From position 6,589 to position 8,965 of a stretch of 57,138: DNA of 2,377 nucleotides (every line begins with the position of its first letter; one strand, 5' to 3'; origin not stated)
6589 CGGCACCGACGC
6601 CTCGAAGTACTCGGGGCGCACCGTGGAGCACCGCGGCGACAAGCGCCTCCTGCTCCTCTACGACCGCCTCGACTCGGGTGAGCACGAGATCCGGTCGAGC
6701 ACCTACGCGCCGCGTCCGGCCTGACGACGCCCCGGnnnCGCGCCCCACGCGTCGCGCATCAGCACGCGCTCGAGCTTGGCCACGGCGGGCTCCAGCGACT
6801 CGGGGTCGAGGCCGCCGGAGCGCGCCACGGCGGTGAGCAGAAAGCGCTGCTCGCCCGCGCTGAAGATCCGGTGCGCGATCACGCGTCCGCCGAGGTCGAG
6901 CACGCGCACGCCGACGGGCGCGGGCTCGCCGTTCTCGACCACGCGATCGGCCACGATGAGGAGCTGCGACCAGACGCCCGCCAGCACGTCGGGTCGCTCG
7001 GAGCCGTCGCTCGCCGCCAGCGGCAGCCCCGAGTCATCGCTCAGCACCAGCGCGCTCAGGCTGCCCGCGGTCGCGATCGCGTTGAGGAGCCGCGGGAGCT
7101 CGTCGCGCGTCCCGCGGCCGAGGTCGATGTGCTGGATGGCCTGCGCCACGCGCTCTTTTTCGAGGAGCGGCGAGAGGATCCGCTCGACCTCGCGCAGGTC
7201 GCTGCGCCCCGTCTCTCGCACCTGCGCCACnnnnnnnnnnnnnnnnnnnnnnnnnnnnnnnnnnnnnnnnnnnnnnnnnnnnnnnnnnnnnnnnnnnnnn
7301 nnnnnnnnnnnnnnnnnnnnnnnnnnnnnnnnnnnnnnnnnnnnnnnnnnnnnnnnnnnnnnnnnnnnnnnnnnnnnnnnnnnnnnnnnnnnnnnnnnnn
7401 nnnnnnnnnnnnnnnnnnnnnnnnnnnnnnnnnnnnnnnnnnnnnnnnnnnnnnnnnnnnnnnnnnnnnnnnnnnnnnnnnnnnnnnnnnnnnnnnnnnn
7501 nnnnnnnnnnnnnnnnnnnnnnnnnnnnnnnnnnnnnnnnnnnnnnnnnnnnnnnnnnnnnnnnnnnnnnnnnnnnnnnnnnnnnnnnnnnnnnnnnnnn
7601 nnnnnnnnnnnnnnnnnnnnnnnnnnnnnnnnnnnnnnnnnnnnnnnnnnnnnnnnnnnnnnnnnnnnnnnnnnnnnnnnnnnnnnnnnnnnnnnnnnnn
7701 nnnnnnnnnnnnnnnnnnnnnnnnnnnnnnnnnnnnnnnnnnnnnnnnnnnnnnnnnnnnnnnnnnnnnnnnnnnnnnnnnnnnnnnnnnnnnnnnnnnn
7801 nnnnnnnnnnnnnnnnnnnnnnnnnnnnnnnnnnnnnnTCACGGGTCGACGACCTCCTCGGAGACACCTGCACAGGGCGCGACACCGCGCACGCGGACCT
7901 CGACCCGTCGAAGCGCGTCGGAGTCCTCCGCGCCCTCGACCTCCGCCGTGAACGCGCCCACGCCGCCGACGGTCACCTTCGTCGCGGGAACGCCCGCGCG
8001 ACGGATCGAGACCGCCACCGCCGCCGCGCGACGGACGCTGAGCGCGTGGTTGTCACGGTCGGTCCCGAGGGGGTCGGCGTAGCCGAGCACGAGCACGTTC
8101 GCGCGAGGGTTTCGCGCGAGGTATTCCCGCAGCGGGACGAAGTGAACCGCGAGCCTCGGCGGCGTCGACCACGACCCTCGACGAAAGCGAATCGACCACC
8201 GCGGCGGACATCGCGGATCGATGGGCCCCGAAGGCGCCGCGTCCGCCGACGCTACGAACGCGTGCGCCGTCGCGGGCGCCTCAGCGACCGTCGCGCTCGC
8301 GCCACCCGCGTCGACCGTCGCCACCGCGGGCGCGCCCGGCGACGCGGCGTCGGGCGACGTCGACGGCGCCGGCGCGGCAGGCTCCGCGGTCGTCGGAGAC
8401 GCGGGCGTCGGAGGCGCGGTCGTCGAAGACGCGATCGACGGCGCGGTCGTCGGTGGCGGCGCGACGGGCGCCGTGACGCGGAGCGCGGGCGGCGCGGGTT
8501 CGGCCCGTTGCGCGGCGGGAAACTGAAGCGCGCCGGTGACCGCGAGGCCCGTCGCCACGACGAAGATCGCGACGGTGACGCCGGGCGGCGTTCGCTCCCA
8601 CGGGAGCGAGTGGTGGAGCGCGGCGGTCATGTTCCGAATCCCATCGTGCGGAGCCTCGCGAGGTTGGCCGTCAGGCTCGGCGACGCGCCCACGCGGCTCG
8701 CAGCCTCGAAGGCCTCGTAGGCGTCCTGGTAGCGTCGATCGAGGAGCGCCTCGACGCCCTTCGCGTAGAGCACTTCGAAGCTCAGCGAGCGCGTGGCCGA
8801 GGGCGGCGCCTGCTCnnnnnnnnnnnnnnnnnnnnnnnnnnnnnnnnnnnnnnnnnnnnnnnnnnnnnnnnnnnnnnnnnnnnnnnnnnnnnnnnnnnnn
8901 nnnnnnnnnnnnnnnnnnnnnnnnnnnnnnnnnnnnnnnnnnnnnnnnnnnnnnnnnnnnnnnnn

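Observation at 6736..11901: Six-gene translationally coupled signalling operon: PAS kinase, roadblock/LC7, MBL-fold, receiver-DUF4388, OmpA-like, TM coiled-coil with roadblock-like tail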

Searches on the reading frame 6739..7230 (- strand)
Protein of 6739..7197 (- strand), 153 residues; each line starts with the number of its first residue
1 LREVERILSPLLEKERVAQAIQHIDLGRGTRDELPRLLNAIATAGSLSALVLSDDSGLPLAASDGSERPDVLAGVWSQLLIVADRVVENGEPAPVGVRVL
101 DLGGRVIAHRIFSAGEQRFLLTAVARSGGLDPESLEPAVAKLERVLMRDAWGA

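Call 33: find_homologous_proteins(query=window:6739-7197:-, max_evalue=0.001)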
Query seq(153 aa) (153 aa): 8 proteins with E <= 0.001 among 437 candidates.
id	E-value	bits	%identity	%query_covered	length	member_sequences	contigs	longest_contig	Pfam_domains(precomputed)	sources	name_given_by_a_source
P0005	3.5e-75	269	85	99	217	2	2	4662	-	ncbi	-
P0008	3.5e-73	262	84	100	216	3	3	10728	-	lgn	-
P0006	7.4e-72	258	84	100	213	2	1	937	-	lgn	-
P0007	2.2e-70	253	83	100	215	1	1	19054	-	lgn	-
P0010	3.1e-64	233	78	99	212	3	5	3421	-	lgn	-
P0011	2.3e-60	221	75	99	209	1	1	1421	-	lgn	-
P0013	2.0e-20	91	43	93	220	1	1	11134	-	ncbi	ncbi:MAG TPA: hypothetical protein VI299_14555 [Polyangiales bacterium]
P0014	1.9e-14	72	73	39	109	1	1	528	-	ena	-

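Call 41: find_homologous_proteins(query=A2, max_evalue=0.001)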
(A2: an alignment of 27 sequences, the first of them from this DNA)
Query A2 (27 sequences) (144 aa, profile of the alignment): 236 proteins with E <= 0.001 among 8000 candidates; the best 120 are listed.
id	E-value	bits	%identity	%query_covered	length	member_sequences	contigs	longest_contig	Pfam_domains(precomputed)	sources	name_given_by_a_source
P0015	1.7e-59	218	43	97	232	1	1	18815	-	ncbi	-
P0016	3.8e-59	216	39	99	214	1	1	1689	-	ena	-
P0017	8.7e-59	215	40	99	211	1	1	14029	-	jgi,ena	-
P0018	1.5e-57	211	36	99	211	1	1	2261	-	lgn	-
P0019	8.4e-57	209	38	99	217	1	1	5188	-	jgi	jgi:hypothetical protein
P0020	4.7e-56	206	41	99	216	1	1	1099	-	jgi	jgi:hypothetical protein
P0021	6.8e-56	206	35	100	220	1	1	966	-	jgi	jgi:predicted regulator of Ras-like GTPase activity (Roadblock/LC7/MglB family)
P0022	9.3e-56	205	41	99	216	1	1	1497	-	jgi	jgi:hypothetical protein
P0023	1.2e-55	205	37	100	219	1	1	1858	-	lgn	-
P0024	1.6e-55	205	41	99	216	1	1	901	-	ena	-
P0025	2.0e-55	204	38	99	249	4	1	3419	-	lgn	-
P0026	2.3e-55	204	38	99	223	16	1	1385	-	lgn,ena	-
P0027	2.4e-55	204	41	99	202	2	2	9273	-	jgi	jgi:hypothetical protein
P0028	6.1e-55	203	37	99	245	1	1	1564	PF00330.26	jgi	-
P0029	8.3e-55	202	40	99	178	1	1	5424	-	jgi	jgi:hypothetical protein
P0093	4.0e-47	177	32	97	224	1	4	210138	-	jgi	jgi:hypothetical protein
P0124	2.1e-45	172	31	97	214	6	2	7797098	-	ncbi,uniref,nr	ncbi:hypothetical protein [Bradyrhizobium sp. ORS 285]|uniref:hypothetical protein n=1 Tax=Bradyrhiz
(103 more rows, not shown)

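Call 44: search_protein_families(library=pfam, alignment_id=A3, max_evalue=1)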
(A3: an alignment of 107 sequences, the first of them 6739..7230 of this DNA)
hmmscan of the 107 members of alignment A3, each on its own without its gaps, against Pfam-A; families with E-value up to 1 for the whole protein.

A. member 1, window:6739-7230:- (164 aa): 2 families
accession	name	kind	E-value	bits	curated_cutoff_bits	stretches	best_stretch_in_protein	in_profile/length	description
PF03259.23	Robl_LC7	-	0.019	15.1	23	1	56-100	13-58/91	Roadblock/LC7 domain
PF22631.2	PLCB1-4-like_EFh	-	0.094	13.4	27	1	3-45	11-51/69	Phosphoinositide phospholipase C beta1-4-like EF-hand domain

B. families by the number of members that match (of 107 scanned): 145 families (the first 25 are shown)
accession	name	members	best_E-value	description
PF03259.23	Robl_LC7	82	0.0001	Roadblock/LC7 domain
PF16672.11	LAMTOR5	65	0.00055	Ragulator complex protein LAMTOR5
PF04612.17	T2SSM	19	0.0015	Type II secretion system (T2SS), protein M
PF25385.1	HEAT_MEC1_N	17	0.00083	MEC1-like, HEAT repeats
PF12732.12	YtxH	12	0.00026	YtxH-like protein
PF08441.18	Integrin_A_Ig_1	12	0.021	Integrin alpha Ig-like domain 1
PF16448.10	LapD_MoxY_N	9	0.035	LapD/MoxY periplasmic domain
PF07139.16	SPATS2-like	8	0.00049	Spermatogenesis-associated serine-rich protein 2-like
PF12746.13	GNAT_acetyltran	8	0.086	GNAT acetyltransferase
PF15905.10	HMMR_N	7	0.0041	Hyaluronan mediated motility receptor N-terminal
PF24172.1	CdiI_ImmP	5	0.0064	CdiI immunity protein EcoliA0-like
PF03938.19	OmpH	5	0.019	Outer membrane protein (OmpH-like)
PF06287.16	DUF1039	5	0.019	Protein of unknown function (DUF1039)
PF10018.14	Med4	4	0.0017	Vitamin-D-receptor interacting Mediator subunit 4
PF19954.5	EAD10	4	0.0036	Effector-associated domain 10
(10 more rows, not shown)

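Call 47: predict_structure(alignment_id=A3)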
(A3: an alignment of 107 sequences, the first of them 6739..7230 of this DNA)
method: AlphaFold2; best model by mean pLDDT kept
length: 164 residues; sequences in the alignment: 107
mean_pLDDT: 91.0   pTM: 0.83
mean pLDDT of the five models: 91.0, 91.0, 90.4, 90.1, 88.4
residues with pLDDT >= 90: 129; 70-90: 26; 50-70: 8; < 50: 1
segments of 3 or more residues with pLDDT < 50: none
pLDDT, mean of each block of 10 residues (from residue 1): 59 86 89 92 95 96 97 96 93 96 96 93 96 92 95 94 70
secondary structure, 60 per line:
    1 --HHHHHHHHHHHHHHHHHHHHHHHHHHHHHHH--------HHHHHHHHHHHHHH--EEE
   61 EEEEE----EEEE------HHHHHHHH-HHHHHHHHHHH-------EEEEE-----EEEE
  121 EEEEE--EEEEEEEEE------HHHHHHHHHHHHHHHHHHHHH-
elements in order: H3-33 H42-55 E58-65 E70-73 H80-87 H89-99 E107-111 E117-125 E128-136 H143-163

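Call 50: fold_search(model_id=the predicted structure, library=pdb)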
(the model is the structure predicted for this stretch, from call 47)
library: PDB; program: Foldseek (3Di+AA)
matches with E <= 10: 1602; with E <= 0.001: 53
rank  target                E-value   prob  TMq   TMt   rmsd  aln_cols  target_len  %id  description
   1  6hjm_H                1.9e-05  1.00  0.56  0.73   3.3       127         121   10  Myxococcus xanthus MglB (released 2019-12-04)
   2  6hjm_F                2.1e-05  1.00  0.56  0.70   3.0       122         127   11  Myxococcus xanthus MglB (released 2019-12-04)
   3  6hjm_A                2.1e-05  1.00  0.56  0.70   4.6       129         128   10  Myxococcus xanthus MglB (released 2019-12-04)
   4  6hjm_P                2.6e-05  1.00  0.56  0.67   3.0       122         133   11  Myxococcus xanthus MglB (released 2019-12-04)
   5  6hjm_D                2.9e-05  1.00  0.56  0.73   3.2       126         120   10  Myxococcus xanthus MglB (released 2019-12-04)
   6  6hjm_J                2.9e-05  1.00  0.55  0.70   3.1       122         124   11  Myxococcus xanthus MglB (released 2019-12-04)
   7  6hjm_O                3.5e-05  1.00  0.55  0.71   3.1       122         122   11  Myxococcus xanthus MglB (released 2019-12-04)
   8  6hjm_B                3.5e-05  1.00  0.55  0.69   3.1       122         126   11  Myxococcus xanthus MglB (released 2019-12-04)
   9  9jue_C                3.7e-05  1.00  0.55  0.72   3.1       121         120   12  Roadblock3 homodimer structure from Candidatus Prometheoarchaeum syntrophicum strain MK-D1 (released 2024-10-16)
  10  6izw_B                4.2e-05  1.00  0.60  0.67   4.1       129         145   10  Myxococcus xanthus MglA bound to GTP-gamma-S and MglB (released 2019-10-16)
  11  6hjm_S                4.4e-05  1.00  0.58  0.74   2.7       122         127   12  Myxococcus xanthus MglB (released 2019-12-04)
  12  6hjm_Q                4.7e-05  1.00  0.54  0.68   3.1       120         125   11  Myxococcus xanthus MglB (released 2019-12-04)
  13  6hjm_K                4.7e-05  1.00  0.54  0.71   3.1       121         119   11  Myxococcus xanthus MglB (released 2019-12-04)
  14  6izw_C                5.2e-05  1.00  0.60  0.77   3.6       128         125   12  Myxococcus xanthus MglA bound to GTP-gamma-S and MglB (released 2019-10-16)
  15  6hjm_R                5.2e-05  1.00  0.56  0.71   3.3       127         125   10  Myxococcus xanthus MglB (released 2019-12-04)
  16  6hjm_C                5.9e-05  1.00  0.55  0.69   4.7       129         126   10  Myxococcus xanthus MglB (released 2019-12-04)
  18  6hjm_E                9.9e-05  1.00  0.54  0.69   3.1       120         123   11  Myxococcus xanthus MglB (released 2019-12-04)
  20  6hjm_L                1.1e-04  1.00  0.54  0.69   3.0       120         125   11  Myxococcus xanthus MglB (released 2019-12-04)
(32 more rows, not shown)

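Call 69: search_protein_representatives(alignment_id=A3)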
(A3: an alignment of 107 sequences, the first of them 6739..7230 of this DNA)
Query: 107 sequences, 221 profile positions. Proteins with E-value up to 0.001 (for the whole library): 378; up to 1e-10: 219; up to 1e-30: 171. The best 150 are listed.
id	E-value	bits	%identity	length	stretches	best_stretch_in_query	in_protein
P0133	6.2e-83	293.8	-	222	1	3-215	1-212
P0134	4.9e-82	290.8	-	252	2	41-213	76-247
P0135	5.8e-76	271.0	-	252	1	2-214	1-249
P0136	5.9e-74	264.4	-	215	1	2-213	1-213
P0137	1.3e-73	263.3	-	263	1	4-213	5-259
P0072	9.0e-73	260.6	-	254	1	3-214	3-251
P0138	1.2e-71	256.9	-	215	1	2-213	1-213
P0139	1.7e-69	249.9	-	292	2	43-218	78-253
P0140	8.7e-68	244.3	-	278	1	2-216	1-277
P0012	7.8e-67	241.1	-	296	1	2-217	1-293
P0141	4.2e-66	238.8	-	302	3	61-217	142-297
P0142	8.7e-66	237.7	-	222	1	4-215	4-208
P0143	9.9e-66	237.5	-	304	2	33-216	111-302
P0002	2.3e-65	236.3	-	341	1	3-217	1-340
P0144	4.8e-65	235.3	-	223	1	3-214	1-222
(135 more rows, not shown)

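Call 70: find_encoding_contigs(protein=P0124, flank=7000, max_places=2)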
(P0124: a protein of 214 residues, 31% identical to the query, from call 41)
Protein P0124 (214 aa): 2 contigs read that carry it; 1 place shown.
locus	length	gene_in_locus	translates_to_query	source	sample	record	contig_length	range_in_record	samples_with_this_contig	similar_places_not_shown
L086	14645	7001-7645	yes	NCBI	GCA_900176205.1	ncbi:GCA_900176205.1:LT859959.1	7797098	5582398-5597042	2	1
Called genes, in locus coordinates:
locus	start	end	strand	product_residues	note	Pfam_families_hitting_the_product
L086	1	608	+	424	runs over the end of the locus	PF09903:DUF2130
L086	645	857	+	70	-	-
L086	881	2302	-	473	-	PF01565:FAD_binding_4, PF02913:FAD-oxidase_C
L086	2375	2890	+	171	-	PF13279:4HBT_2, PF03061:4HBT (weak)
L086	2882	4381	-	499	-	PF01425:Amidase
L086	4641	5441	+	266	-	PF03259:Robl_LC7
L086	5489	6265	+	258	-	PF00753:Lactamase_B, PF19583:ODP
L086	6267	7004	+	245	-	PF00691:OmpA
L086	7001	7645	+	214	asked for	-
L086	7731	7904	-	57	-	PF07043:DUF1328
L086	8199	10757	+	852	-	PF00580:UvrD-helicase, PF13245:AAA_19, PF13604:AAA_30 (faint), PF00580:UvrD-helicase, PF13361:UvrD_C, PF13538:UvrD_C_2 (faint)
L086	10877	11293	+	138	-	PF00839:Cys_rich_FGFR (faint)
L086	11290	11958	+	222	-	PF00691:OmpA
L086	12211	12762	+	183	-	PF06127:Mpo1-like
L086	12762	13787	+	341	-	PF01073:3Beta_HSD, PF01370:Epimerase, PF02719:Polysacc_synt_2 (faint), PF04321:RmlD_sub_bind (faint), PF05368:NmrA, PF13460:NAD_binding_10, PF16363:GDP_Man_Dehyd, PF07993:NAD_binding_4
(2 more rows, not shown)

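Call 71: find_encoding_contigs(protein=P0093, flank=7000, max_places=2)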
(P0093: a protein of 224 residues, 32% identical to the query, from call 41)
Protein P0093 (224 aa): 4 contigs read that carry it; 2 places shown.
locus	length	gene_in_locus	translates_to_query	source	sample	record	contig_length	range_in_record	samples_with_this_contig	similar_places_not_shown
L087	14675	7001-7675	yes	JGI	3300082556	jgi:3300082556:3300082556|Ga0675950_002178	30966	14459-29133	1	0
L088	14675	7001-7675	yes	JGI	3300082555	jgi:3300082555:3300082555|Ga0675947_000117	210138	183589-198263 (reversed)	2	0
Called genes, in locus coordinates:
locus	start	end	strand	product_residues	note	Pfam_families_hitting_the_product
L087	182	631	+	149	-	PF12802:MarR_2, PF01047:MarR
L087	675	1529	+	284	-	PF25917:BSH_RND (weak), PF25973:BSH_CzcB (weak), PF25984:BSH_YknX (faint), PF25876:HH_MFP_RND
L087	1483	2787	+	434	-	PF00753:Lactamase_B, PF12706:Lactamase_B_2 (weak)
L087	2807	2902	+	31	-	-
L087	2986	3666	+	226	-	PF04337:DUF480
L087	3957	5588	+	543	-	PF13191:AAA_16 (weak), PF13401:AAA_22, PF20720:nSTAND3 (faint), PF03259:Robl_LC7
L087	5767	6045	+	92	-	PF00753:Lactamase_B (weak), PF19583:ODP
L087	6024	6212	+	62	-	PF19583:ODP (weak)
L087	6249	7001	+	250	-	PF00691:OmpA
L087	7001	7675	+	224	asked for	-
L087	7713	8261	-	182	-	PF01883:FeS_assembly_P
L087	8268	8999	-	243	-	PF00106:adh_short, PF08659:KR (weak), PF13561:adh_short_C2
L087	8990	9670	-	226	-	PF00702:Hydrolase, PF12710:HAD, PF13419:HAD_2, PF13242:Hydrolase_like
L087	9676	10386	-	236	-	PF01209:Ubie_methyltran (weak), PF02353:CMAS, PF06325:PrmA (weak), PF13489:Methyltransf_23, PF13847:Methyltransf_31, PF08241:Methyltransf_11, PF08242:Methyltransf_12, PF13649:Methyltransf_25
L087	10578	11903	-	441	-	PF01979:Amidohydro_1, PF07969:Amidohydro_3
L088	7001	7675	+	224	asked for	-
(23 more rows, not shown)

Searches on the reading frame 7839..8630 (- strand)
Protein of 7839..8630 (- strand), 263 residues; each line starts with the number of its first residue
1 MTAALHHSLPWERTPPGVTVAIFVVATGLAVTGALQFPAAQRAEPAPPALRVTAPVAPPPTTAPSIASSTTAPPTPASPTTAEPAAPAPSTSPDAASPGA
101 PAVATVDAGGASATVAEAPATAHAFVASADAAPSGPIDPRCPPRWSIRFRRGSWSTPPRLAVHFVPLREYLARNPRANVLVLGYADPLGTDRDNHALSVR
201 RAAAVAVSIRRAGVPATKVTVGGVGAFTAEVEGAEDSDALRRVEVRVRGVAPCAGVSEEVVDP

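Call 5: search_protein_families(library=pfam, proteins=[window:7839-8630:-], max_evalue=0.1)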
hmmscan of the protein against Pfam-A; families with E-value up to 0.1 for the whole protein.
window:7839-8630:- (263 aa): 1 family
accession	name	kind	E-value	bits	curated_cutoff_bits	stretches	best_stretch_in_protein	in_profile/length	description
PF00691.25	OmpA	-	5.8e-08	33.4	27.2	1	157-228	10-82/98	OmpA family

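Call 6: search_protein_families(library=ncbifam, proteins=[window:7839-8630:-], max_evalue=0.1)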
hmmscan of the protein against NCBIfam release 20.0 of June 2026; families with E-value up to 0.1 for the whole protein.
window:7839-8630:- (263 aa): 22 families
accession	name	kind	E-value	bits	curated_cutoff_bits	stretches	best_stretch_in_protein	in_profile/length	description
NF053611.1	YiaD_Gzip_OmpA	equivalog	2.8e-11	43.5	175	1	147-246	104-205/206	YiaD family glycine zipper/OmpA-like lipoprotein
NF053613.1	OMP_toxin_LptF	equivalog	1e-10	41.7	400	1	167-247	163-245/256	lipotoxin F family OmpA-related lipoprotein LptF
NF008071.1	PRK10808.1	equivalog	7.6e-08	32.1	277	1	177-242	265-329/358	porin OmpA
NF053612.1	anchor_PA1041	equivalog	1.1e-07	32.1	250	1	171-247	157-235/236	PA1041 family peptidoglycan-binding anchor lipoprotein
TIGR02802.1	Pal_lipo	equivalog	2e-07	31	125.35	1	169-225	24-80/104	peptidoglycan-associated lipoprotein Pal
NF053585.1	OMP_LP_YfiB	equivalog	2.3e-07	30.8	128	1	179-227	90-138/163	outer membrane lipoprotein YfiB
TIGR03789.1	pdsO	hypoth_equivalog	4.6e-07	29.7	152.2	1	146-232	140-226/243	sortase-associated OmpA-like protein PdsO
NF045787.1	OmpABordt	equivalog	2.9e-06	27.1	200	1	179-249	119-191/194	outer membrane protein OmpA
NF007804.1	PRK10510.1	equivalog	9.8e-06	25.1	307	1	174-246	141-215/219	OmpA family lipoprotein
NF047726.1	AutTranAdhPGAsTpgA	equivalog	1.1e-05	24.7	350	1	174-225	186-237/268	trimeric autotransporter adhesin/peptidogylcan-associated protein TpgA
TIGR03350.1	type_VI_ompA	equivalog_domain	2.2e-05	24.4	139.8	1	173-247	58-137/137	type VI secretion system protein TssL, long form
NF008067.1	PRK10802.1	equivalog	2.4e-05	24.2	261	1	169-235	91-157/171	peptidoglycan-associated lipoprotein Pal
NF005999.0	PRK08126.1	subfamily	0.00011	21.1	571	1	177-247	354-430/432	hypothetical protein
NF033763.1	exchanger_TraB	exception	0.00078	17.5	700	1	177-247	425-497/522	outer membrane exchange protein TraB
NF006547.1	PRK09040.1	equivalog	0.0015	18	194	1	165-247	111-195/213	hypothetical protein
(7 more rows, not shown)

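Call 77: search_protein_families(library=padloc, proteins=[window:7839-8630:-], max_evalue=0.001)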
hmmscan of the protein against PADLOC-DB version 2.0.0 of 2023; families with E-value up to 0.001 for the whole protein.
window:7839-8630:- (263 aa): 2 families
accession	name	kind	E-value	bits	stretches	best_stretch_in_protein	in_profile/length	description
PDLC00609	ZorB1|ZorB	-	0.00026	18.6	1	178-248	135-215/232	MotB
PDLC00651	ZorB3|ZorB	-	0.0008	17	0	165-246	113-196/215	MotB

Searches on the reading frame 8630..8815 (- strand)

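Call 75: search_protein_families(library=pfam, proteins=[window:8630-8815:-], max_evalue=5)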
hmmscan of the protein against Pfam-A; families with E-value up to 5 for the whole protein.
seq(62 aa): 1 family
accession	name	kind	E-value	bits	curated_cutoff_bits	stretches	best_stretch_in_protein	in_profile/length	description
PF07719.23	TPR_2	-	0.025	15.1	27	1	14-39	2-27/34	Tetratricopeptide repeat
